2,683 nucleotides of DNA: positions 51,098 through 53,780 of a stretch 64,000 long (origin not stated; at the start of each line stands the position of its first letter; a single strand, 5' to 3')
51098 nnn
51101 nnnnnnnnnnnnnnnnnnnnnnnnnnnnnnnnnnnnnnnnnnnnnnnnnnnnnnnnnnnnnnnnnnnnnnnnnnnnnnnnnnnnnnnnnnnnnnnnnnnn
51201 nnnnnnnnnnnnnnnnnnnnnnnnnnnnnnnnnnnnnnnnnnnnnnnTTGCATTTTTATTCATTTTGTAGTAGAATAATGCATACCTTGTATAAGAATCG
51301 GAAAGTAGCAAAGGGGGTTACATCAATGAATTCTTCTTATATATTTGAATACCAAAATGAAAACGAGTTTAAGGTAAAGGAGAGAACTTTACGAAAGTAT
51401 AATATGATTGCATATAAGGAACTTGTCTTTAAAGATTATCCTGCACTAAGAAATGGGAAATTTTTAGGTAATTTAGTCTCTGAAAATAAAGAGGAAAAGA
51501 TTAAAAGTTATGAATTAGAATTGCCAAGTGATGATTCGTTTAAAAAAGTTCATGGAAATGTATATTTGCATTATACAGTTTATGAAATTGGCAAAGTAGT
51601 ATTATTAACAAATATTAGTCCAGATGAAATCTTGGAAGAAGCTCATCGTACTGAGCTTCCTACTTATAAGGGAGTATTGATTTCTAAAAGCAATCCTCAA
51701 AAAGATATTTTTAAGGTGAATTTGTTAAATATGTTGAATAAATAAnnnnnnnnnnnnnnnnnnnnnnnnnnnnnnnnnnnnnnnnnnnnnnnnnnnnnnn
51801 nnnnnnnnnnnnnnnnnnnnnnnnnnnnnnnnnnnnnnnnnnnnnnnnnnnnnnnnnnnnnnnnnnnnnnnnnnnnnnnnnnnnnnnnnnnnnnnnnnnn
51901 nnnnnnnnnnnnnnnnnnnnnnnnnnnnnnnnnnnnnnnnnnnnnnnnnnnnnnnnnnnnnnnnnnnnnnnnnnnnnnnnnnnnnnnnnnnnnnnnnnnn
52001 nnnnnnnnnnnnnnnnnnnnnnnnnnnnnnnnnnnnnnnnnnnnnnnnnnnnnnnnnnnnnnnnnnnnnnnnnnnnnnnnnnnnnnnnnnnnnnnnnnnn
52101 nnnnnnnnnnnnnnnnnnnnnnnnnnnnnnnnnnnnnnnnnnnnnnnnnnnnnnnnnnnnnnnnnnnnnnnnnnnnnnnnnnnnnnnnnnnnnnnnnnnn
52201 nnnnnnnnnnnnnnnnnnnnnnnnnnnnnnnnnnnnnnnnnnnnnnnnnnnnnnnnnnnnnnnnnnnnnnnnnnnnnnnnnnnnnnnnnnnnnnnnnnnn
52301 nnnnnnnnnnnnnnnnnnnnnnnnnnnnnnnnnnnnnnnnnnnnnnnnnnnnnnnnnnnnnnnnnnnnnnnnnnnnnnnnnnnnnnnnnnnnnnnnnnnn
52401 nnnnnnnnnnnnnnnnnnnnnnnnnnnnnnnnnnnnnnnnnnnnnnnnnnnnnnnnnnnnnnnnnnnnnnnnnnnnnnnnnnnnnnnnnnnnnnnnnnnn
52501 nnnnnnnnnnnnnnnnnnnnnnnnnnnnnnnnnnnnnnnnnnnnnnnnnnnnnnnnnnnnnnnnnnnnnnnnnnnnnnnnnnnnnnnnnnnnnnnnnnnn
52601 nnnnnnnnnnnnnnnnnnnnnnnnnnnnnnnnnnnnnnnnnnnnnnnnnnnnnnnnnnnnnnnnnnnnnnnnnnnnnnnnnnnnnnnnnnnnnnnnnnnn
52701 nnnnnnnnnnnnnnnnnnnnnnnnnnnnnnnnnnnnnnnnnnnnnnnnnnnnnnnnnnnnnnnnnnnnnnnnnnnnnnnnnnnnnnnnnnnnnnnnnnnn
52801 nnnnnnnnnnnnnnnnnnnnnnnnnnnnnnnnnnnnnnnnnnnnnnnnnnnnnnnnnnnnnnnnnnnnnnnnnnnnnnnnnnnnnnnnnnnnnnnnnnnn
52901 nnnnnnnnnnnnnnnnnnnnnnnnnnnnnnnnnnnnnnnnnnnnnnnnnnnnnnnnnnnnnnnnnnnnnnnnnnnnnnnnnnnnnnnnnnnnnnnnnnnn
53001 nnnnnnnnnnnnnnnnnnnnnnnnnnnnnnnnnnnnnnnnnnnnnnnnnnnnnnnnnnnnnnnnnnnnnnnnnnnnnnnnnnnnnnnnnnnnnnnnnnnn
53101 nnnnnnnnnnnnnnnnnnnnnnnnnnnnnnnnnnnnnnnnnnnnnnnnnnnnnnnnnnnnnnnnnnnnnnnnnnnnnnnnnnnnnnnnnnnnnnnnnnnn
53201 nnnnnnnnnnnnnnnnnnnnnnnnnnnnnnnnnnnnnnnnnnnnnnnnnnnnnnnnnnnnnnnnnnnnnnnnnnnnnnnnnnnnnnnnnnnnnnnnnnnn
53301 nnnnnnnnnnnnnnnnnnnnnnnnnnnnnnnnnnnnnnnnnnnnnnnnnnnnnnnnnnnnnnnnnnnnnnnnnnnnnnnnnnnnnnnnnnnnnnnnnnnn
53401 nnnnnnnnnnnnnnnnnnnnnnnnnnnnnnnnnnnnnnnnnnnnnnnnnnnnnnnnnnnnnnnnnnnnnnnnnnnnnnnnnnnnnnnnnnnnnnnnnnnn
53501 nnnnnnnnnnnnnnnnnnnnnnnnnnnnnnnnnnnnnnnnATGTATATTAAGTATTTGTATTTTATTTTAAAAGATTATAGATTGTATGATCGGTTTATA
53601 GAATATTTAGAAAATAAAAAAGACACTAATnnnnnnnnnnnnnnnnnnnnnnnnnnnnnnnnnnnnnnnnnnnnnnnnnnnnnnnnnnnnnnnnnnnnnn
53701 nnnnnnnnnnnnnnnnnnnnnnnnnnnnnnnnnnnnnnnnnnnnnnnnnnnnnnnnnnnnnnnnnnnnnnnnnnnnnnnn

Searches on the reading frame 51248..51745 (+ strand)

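Call 6: search_protein_families(library=pfam, max_evalue=1, proteins=[window:51248-51745:+])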
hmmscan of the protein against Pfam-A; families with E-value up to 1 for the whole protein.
window:51248-51745:+ (165 aa): 0 families

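Call 89: search_protein_families(library=phrogs, max_evalue=1, proteins=[window:51248-51745:+])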
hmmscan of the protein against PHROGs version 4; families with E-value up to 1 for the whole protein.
window:51248-51745:+ (165 aa): 1 family
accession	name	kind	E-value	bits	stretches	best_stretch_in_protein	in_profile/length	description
phrog_33460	-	unknown function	0.033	15.2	1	100-140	20-58/68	-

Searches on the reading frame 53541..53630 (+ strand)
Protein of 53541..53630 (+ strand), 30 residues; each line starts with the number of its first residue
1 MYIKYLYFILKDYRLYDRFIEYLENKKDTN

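Call 89: search_protein_families(library=phrogs, max_evalue=1, proteins=[window:53541-53630:+])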
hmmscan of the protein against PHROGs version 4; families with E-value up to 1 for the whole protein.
seq(30 aa): 0 families
